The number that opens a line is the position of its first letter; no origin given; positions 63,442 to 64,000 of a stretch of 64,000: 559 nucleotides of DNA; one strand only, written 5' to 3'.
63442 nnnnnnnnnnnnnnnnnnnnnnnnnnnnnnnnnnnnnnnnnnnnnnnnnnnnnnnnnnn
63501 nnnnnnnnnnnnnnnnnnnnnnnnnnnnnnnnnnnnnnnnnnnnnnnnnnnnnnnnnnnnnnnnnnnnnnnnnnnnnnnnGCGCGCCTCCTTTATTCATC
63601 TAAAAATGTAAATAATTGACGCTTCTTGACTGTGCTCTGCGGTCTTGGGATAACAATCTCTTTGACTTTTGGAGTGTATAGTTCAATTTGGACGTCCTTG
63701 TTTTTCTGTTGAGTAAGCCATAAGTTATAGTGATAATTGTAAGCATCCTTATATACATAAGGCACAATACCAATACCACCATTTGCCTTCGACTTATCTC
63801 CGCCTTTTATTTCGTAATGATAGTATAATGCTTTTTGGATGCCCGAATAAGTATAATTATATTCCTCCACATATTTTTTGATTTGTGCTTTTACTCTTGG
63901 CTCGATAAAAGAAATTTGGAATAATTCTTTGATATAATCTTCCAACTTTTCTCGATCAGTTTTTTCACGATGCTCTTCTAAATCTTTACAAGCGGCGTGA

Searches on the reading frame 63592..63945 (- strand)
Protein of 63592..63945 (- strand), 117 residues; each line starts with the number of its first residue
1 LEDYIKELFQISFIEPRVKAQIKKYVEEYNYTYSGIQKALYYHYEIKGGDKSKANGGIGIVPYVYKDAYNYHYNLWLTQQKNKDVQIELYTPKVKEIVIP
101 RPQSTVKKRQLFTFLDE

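Call 52: search_protein_families(library=pfam, proteins=[window:63595-63945:-], max_evalue=0.01)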
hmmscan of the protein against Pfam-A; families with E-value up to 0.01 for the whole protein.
seq(117 aa): 0 families

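Call 80: find_encoding_contigs(protein=window:63592-63945:-, flank=10000, max_places=2)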
Protein window:63592-63945:- (117 aa): no gene with exactly this product is on record in the collection.
